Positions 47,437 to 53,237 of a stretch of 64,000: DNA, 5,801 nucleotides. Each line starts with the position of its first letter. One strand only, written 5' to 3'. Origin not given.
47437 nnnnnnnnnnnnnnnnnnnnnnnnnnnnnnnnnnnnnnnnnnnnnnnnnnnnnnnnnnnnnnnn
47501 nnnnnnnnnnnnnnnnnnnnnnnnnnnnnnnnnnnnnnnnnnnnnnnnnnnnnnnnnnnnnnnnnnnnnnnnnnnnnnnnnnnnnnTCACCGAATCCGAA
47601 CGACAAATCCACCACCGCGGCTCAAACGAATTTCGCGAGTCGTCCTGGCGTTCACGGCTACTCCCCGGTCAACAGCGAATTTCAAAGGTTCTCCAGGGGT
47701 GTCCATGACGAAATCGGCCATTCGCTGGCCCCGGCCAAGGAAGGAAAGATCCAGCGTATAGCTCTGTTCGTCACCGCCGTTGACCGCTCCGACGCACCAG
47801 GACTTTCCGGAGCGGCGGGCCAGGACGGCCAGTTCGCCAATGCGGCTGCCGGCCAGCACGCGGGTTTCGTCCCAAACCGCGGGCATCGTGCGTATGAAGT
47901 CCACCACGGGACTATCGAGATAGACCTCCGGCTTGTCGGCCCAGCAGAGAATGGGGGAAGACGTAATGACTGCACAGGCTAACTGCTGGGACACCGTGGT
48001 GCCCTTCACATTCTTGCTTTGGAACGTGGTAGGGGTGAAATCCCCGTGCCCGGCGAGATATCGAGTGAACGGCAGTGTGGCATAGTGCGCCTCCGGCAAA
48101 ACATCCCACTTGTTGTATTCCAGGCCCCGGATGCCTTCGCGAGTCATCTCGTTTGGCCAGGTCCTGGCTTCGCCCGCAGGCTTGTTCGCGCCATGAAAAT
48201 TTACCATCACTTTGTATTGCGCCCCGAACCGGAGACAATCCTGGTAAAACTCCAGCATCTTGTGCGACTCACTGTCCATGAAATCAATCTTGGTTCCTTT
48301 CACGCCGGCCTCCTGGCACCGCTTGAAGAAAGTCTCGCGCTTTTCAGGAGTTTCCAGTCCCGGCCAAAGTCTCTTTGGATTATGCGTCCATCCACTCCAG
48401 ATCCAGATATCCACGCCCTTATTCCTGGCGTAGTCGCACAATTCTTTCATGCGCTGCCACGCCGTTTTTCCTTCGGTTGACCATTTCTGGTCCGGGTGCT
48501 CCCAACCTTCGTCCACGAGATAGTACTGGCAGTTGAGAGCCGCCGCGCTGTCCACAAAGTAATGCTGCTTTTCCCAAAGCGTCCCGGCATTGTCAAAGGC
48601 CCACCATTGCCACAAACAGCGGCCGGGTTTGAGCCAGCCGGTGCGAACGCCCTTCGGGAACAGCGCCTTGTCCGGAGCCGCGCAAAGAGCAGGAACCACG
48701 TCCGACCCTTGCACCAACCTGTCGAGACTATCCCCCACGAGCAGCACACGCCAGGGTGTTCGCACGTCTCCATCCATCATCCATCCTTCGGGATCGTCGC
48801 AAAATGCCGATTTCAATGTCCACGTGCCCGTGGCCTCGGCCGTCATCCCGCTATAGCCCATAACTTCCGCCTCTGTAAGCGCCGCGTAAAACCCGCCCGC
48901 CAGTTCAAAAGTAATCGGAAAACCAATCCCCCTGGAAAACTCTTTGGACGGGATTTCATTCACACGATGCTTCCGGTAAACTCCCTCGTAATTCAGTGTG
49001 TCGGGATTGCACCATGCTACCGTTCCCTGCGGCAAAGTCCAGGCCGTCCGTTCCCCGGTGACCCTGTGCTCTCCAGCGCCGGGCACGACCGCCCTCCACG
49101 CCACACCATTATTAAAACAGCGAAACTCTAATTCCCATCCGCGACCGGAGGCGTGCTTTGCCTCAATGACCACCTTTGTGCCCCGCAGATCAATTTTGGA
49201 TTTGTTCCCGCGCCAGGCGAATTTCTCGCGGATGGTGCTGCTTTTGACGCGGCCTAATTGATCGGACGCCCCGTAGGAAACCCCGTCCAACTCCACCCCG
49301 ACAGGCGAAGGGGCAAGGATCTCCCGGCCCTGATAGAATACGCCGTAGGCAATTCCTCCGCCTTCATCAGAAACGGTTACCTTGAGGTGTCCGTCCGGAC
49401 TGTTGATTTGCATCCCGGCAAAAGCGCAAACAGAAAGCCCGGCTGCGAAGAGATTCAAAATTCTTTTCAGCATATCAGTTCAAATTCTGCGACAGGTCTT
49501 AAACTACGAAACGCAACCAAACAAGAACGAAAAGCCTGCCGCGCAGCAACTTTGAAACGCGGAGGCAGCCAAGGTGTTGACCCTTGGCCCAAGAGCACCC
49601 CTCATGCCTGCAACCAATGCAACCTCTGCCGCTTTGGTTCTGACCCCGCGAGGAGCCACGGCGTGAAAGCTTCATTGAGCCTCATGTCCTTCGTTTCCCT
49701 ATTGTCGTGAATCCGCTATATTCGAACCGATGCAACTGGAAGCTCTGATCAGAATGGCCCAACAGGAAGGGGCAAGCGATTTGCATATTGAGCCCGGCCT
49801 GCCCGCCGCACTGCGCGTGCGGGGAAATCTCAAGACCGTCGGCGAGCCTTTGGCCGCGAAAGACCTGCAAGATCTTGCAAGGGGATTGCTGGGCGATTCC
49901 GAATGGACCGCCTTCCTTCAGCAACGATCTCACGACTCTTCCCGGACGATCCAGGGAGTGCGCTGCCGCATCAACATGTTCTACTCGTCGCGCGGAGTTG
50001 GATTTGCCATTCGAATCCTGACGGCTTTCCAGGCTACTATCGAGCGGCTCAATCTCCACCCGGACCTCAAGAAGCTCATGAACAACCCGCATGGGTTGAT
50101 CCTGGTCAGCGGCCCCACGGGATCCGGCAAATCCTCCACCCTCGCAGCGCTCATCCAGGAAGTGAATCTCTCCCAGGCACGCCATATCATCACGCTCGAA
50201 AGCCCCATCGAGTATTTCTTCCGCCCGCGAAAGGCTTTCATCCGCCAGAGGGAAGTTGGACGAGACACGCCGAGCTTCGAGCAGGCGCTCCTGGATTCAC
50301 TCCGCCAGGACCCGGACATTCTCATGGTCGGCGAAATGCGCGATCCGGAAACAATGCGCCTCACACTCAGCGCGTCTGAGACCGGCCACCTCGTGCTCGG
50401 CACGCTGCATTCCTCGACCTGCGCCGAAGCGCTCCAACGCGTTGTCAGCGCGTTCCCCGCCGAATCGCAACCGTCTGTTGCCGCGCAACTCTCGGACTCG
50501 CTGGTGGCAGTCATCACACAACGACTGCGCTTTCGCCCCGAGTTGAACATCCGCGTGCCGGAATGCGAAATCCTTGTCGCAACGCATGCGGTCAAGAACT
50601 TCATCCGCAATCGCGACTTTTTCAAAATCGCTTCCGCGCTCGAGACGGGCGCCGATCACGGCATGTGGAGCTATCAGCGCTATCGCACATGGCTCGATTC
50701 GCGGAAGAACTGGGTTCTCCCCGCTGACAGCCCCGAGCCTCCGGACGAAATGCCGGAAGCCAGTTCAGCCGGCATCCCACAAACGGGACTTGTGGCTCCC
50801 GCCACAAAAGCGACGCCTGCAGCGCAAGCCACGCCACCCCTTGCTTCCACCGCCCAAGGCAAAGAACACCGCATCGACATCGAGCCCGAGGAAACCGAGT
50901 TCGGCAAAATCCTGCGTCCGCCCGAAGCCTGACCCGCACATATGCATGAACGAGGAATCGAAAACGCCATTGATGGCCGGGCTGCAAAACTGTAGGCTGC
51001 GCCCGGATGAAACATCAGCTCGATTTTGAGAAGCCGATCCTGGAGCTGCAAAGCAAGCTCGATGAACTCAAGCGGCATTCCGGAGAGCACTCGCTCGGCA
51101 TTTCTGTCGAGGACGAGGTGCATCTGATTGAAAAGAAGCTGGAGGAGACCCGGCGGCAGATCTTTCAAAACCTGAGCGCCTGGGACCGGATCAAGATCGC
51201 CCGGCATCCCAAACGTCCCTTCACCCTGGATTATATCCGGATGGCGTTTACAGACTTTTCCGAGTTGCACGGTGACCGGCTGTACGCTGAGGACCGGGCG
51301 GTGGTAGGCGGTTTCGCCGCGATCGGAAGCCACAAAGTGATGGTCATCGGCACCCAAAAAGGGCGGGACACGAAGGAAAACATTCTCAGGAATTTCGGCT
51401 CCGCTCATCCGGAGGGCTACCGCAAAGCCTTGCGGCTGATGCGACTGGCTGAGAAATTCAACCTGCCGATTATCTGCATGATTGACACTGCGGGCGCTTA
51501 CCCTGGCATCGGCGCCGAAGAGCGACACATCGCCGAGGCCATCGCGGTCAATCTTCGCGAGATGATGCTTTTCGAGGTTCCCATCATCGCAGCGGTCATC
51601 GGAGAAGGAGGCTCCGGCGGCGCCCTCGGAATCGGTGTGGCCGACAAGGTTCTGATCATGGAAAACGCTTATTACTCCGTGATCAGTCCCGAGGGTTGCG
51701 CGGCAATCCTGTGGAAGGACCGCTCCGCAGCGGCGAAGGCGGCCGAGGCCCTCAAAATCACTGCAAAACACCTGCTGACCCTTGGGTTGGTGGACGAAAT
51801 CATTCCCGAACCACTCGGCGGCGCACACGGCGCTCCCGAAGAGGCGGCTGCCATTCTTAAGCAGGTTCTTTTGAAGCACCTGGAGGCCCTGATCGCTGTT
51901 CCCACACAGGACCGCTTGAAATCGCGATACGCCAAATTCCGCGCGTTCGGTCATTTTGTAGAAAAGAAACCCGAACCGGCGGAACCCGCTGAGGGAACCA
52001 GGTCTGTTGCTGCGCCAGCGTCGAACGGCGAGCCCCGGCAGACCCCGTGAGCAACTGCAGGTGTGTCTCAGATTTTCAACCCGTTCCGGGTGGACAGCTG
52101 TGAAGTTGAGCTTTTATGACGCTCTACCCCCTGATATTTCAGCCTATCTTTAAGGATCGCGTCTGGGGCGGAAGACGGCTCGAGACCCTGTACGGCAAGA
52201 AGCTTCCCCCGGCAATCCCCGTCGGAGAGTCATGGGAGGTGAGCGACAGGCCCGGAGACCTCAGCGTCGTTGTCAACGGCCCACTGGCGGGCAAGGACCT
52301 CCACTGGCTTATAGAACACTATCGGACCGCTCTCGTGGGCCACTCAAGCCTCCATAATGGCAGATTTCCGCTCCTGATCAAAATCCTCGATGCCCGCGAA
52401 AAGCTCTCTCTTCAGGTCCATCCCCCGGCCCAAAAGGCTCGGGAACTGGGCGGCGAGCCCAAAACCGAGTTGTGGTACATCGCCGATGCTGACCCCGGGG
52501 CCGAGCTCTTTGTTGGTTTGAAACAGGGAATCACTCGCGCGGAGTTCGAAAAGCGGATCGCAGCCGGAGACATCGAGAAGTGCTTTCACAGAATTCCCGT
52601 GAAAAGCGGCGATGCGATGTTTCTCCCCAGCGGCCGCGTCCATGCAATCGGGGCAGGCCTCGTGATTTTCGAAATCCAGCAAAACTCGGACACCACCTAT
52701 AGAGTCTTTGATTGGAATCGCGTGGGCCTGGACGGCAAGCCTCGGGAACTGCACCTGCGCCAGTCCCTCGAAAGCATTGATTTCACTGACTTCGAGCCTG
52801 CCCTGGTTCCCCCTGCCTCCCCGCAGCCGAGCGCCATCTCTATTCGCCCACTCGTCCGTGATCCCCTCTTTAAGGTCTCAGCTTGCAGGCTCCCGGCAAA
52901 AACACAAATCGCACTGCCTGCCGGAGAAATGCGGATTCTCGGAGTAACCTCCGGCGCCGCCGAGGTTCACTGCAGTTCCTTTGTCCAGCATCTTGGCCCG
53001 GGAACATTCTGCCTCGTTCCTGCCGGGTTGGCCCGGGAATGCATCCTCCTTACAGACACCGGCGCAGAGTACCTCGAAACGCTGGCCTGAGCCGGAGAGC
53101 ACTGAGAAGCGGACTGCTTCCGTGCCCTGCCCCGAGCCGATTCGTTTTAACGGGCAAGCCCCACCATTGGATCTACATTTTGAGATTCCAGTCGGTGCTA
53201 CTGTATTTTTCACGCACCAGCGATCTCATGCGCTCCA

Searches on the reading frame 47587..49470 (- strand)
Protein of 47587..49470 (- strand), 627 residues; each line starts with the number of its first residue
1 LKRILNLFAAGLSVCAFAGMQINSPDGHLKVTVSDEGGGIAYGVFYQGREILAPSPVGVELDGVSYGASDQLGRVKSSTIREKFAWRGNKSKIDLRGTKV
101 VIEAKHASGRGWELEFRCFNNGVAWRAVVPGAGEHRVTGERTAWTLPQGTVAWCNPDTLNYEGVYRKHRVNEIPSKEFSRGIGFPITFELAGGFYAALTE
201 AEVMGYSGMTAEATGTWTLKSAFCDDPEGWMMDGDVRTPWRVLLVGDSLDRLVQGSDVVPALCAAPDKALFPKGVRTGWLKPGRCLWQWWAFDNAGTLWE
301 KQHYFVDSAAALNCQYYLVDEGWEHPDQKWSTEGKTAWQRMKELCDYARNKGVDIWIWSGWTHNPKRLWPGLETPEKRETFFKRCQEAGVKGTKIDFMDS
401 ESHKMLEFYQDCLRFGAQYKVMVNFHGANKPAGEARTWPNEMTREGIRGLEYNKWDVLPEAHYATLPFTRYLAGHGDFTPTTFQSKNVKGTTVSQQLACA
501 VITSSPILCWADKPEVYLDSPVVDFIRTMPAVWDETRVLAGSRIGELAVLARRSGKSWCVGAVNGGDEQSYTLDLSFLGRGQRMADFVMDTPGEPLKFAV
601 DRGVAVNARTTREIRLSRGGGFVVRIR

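Call 61: search_protein_families(library=pfam, proteins=[window:47587-49470:-], max_evalue=0.00001)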
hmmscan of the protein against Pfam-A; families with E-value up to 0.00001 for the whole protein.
window:47587-49470:- (627 aa): 3 families
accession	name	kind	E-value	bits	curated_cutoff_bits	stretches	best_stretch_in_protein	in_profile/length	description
PF10566.15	Glyco_hydro_97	-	1.6e-63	215.1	32.5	1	277-530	2-275/275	Glycoside hydrolase 97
PF14508.12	GH97_N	-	9.5e-42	143.5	25.3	1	22-262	1-226/229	Glycosyl-hydrolase 97 N-terminal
PF14509.12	GH97_C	-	4.1e-18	65.9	25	1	532-626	1-96/97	Glycosyl-hydrolase 97 C-terminal, oligomerisation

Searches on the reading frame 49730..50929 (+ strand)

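Call 61: search_protein_families(library=pfam, proteins=[window:49730-50929:+], max_evalue=0.00001)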
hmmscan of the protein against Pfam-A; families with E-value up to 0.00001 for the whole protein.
window:49730-50929:+ (400 aa): 1 family
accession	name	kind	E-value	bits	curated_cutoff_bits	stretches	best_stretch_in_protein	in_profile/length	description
PF00437.27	T2SSE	-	4.5e-43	147.8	24.9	1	4-266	13-277/370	Type II/IV secretion system protein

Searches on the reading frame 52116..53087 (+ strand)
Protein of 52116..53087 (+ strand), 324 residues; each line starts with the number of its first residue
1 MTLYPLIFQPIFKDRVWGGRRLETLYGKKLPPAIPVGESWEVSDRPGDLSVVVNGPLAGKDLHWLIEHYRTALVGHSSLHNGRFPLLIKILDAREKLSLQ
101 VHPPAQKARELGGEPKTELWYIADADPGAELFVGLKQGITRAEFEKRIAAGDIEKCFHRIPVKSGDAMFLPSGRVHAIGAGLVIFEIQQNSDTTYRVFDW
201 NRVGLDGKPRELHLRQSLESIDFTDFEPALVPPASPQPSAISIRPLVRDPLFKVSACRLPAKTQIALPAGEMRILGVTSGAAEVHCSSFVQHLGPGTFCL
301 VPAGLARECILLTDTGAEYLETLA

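Call 61: search_protein_families(library=pfam, proteins=[window:52116-53087:+], max_evalue=0.00001)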
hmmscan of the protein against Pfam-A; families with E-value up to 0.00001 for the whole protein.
window:52116-53087:+ (324 aa): 1 family
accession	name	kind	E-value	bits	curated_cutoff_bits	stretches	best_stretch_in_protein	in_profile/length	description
PF20511.4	PMI_typeI_cat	-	7.9e-11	42.7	22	1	9-111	5-110/143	Phosphomannose isomerase type I, catalytic domain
